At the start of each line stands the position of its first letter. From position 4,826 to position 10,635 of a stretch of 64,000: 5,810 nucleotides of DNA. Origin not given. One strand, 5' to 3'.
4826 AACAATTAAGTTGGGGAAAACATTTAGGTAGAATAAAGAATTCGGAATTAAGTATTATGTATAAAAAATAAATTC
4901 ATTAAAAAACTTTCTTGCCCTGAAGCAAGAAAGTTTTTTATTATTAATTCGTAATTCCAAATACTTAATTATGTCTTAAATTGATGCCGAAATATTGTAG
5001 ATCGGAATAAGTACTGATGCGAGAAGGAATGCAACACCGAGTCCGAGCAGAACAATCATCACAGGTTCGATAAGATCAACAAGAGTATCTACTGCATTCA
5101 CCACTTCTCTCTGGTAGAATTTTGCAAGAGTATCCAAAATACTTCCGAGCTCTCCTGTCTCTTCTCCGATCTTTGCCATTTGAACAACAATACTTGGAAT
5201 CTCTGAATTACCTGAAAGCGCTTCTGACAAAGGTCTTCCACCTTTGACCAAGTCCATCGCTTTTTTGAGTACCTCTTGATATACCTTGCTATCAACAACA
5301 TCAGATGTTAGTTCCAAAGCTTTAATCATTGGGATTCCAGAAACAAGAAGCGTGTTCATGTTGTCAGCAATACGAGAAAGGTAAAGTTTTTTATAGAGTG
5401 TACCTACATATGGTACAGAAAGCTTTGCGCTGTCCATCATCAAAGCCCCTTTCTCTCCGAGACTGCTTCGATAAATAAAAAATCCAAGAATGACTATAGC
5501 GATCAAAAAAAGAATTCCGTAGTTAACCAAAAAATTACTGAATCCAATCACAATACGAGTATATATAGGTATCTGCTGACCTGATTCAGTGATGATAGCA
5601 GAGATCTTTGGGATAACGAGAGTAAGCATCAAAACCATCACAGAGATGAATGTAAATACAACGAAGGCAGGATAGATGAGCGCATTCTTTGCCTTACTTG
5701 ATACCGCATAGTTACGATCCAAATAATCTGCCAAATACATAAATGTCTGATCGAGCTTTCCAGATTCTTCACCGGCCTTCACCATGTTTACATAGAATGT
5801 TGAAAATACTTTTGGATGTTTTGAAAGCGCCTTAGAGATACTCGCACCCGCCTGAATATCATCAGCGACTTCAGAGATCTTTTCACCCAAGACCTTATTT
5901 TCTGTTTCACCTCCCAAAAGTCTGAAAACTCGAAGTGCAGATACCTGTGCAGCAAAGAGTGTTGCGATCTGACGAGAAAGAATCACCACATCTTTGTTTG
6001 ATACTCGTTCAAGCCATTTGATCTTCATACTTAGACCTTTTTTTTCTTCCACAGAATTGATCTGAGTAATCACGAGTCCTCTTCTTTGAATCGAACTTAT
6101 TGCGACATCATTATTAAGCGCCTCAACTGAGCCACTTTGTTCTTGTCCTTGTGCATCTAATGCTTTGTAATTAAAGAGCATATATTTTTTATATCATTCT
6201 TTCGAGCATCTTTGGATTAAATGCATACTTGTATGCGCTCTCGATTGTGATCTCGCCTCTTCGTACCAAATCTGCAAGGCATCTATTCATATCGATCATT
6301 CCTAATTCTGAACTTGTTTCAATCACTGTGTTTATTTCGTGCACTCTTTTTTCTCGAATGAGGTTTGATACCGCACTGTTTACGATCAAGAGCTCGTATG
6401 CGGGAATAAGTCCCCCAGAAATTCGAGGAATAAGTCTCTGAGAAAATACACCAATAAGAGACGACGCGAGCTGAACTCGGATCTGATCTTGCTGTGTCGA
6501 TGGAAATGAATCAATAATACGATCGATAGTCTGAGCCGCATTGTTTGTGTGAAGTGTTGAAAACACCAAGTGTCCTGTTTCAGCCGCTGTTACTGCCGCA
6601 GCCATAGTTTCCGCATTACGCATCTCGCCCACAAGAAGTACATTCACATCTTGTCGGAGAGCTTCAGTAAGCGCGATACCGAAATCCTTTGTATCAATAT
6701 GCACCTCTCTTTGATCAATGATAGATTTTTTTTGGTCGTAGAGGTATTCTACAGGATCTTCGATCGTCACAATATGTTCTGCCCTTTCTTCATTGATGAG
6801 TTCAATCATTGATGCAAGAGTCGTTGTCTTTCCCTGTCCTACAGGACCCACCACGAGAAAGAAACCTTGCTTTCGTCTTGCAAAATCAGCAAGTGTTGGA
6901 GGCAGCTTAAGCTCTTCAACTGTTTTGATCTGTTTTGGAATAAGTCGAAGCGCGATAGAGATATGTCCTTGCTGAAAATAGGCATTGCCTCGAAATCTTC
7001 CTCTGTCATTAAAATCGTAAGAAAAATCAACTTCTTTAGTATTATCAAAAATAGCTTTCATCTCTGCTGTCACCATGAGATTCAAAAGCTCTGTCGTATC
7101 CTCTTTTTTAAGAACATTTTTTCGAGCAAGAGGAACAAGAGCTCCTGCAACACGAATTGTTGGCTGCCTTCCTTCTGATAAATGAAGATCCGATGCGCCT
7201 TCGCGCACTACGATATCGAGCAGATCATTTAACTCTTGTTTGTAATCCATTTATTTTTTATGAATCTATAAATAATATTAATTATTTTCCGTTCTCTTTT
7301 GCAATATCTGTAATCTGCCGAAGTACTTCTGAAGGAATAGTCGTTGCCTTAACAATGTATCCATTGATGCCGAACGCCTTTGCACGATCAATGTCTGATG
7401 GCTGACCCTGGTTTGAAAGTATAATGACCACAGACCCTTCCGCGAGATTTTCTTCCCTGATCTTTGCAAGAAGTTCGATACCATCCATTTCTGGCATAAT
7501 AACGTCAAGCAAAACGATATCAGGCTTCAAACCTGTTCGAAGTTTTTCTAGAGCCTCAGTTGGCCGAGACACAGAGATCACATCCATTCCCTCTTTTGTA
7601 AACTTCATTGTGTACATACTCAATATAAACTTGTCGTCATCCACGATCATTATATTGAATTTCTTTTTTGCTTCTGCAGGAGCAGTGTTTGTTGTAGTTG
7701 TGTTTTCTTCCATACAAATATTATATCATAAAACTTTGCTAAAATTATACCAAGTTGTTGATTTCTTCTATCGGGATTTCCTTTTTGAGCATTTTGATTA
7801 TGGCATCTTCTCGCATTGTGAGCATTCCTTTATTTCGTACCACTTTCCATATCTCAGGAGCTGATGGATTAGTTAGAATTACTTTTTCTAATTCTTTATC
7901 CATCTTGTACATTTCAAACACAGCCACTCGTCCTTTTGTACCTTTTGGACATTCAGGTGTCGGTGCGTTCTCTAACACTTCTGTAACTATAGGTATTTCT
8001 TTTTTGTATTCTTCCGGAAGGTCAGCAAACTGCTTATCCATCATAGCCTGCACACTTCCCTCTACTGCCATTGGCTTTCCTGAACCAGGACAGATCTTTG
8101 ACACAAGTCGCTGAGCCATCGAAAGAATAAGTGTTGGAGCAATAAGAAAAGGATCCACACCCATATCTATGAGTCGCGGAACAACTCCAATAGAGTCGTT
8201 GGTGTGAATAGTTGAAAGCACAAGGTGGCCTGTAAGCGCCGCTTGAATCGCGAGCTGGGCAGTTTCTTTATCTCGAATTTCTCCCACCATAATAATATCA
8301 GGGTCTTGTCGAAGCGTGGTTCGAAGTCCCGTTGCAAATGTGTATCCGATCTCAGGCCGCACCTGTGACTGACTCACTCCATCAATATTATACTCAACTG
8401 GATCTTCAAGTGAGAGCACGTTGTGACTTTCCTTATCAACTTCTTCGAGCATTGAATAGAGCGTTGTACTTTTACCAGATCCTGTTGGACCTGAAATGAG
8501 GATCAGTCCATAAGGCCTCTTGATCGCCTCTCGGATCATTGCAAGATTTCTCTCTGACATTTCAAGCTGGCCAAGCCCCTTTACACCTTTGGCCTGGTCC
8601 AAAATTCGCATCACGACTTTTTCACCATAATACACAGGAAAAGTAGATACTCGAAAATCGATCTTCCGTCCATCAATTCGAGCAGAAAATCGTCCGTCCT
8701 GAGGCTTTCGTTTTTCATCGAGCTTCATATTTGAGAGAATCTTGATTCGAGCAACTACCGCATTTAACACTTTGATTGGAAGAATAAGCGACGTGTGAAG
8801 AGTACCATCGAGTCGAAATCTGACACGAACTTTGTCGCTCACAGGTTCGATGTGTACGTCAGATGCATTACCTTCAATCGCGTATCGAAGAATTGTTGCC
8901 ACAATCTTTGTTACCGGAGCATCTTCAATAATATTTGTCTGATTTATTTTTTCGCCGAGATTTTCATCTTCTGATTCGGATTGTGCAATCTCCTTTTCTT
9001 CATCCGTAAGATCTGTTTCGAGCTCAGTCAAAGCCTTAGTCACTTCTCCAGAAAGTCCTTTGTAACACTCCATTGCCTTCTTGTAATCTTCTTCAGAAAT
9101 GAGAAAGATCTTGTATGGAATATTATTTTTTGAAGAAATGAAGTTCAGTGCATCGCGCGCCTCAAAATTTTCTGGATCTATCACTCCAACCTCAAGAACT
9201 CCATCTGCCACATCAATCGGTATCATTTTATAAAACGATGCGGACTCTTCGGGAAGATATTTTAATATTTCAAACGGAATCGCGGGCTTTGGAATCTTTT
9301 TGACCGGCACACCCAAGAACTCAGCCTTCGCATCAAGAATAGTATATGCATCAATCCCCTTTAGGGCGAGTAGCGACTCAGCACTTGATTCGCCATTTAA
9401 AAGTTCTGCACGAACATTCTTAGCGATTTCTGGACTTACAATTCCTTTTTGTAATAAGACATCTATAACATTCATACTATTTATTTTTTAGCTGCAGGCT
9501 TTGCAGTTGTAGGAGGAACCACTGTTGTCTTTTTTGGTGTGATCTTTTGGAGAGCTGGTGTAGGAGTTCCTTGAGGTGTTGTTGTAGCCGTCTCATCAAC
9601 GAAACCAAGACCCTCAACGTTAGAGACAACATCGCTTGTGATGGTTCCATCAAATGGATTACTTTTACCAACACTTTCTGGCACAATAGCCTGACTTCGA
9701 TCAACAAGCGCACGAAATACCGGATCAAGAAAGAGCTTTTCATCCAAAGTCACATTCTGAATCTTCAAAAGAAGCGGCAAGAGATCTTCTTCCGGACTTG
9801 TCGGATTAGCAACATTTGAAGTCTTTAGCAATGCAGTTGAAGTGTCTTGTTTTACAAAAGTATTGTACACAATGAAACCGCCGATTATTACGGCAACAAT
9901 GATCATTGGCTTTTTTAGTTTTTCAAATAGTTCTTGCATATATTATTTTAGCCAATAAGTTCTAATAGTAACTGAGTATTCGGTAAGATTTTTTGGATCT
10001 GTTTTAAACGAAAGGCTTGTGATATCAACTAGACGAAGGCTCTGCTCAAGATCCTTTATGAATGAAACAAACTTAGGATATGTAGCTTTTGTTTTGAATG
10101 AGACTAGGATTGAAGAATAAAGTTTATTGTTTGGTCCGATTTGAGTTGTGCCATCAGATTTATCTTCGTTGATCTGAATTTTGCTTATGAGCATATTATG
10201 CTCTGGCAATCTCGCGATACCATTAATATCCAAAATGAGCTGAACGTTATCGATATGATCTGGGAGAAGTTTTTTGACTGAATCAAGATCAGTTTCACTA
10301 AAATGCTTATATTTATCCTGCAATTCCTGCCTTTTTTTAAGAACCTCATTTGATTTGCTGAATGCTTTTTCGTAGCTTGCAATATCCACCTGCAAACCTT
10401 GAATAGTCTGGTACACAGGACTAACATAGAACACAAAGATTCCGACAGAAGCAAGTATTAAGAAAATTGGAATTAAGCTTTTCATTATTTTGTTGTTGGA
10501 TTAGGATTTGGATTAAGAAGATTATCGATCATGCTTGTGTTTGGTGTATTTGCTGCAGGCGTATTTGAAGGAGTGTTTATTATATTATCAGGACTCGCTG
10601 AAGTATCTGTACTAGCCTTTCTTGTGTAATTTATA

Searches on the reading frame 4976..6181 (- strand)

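Call 15: search_protein_families(library=pfam, proteins=[window:4976-6181:-], max_evalue=0.001)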
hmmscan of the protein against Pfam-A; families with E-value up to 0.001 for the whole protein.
window:4976-6181:- (401 aa): 1 family
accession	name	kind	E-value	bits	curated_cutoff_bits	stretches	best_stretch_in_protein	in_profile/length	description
PF00482.28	T2SSF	-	1.2e-54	184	25.2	2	69-191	2-125/125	Type II secretion system (T2SS), protein F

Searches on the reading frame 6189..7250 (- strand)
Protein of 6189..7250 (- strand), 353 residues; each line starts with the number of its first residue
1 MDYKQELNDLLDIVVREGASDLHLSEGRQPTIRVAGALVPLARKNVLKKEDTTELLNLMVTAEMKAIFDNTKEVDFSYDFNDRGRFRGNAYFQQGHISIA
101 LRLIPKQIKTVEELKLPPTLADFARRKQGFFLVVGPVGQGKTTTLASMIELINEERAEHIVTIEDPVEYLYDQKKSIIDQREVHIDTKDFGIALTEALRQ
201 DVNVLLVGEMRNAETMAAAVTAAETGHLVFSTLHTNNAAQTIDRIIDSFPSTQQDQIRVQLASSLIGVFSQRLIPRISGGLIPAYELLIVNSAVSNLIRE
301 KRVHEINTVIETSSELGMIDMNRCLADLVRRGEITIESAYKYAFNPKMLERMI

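Call 15: search_protein_families(library=pfam, proteins=[window:6189-7250:-], max_evalue=0.001)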
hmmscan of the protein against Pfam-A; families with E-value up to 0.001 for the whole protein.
window:6189-7250:- (353 aa): 5 families
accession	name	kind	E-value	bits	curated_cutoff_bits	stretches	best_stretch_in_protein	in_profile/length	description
PF00437.27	T2SSE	-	1.3e-41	142.9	24.9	1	7-277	12-281/370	Type II/IV secretion system protein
PF13401.12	AAA_22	-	6e-05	23.8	27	1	126-176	3-56/130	AAA domain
PF25199.1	nSTAND_NTPase5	-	0.0002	21.6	34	0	124-169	37-82/145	Novel STAND NTPase 5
PF04851.21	ResIII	-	0.00022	21.6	22.5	1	103-240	4-114/164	Type III restriction enzyme, res subunit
PF13086.12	AAA_11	-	0.00092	19.5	27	0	123-155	12-44/257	AAA domain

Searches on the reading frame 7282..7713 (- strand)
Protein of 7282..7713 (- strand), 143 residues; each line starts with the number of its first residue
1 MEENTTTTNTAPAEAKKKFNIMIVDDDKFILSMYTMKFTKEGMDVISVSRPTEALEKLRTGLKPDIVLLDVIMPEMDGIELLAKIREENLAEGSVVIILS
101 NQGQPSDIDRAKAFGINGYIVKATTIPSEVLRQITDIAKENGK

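Call 15: search_protein_families(library=pfam, proteins=[window:7282-7713:-], max_evalue=0.001)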
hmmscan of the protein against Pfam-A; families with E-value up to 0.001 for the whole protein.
window:7282-7713:- (143 aa): 1 family
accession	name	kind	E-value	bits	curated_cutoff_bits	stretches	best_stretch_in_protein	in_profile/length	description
PF00072.30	Response_reg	-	4.8e-22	78.7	30.2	1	21-124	1-101/111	Response regulator receiver domain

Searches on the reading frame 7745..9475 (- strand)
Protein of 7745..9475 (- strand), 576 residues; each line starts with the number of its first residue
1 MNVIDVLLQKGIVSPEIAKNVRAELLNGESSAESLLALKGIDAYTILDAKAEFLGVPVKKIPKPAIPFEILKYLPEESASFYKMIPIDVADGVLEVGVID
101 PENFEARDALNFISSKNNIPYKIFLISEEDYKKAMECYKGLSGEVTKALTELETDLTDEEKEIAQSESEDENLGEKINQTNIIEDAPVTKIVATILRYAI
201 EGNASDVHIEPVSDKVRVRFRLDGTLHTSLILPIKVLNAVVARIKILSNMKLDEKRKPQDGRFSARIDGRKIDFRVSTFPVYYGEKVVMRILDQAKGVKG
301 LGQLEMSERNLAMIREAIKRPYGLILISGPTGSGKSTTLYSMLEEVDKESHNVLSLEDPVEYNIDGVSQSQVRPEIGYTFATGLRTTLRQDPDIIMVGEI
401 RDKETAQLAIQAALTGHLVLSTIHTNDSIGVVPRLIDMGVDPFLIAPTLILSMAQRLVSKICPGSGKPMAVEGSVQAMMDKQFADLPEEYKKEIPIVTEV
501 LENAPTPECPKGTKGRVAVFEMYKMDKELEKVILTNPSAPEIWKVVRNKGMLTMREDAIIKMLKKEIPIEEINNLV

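Call 16: search_protein_families(library=pfam, proteins=[window:7745-9475:-], max_evalue=0.001)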
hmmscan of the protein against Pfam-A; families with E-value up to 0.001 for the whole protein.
window:7745-9475:- (576 aa): 3 families
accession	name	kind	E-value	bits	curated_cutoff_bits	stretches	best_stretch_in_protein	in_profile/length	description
PF00437.27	T2SSE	-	3.2e-117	391.8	24.9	1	184-572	4-368/370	Type II/IV secretion system protein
PF05157.20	MshEN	-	4.2e-09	36.7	23.1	1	54-136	1-81/90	MshEN domain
PF13191.12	AAA_16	-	0.00045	21.2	32.6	1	308-413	6-107/167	AAA ATPase domain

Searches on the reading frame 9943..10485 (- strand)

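Call 16: search_protein_families(library=pfam, proteins=[window:9943-10485:-], max_evalue=0.001)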
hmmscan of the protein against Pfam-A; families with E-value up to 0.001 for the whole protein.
window:9943-10485:- (180 aa): 1 family
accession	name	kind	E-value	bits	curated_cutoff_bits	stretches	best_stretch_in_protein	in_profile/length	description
PF04350.18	PilO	-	7.4e-05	23.4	22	1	34-178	7-142/145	Pilus assembly protein, PilO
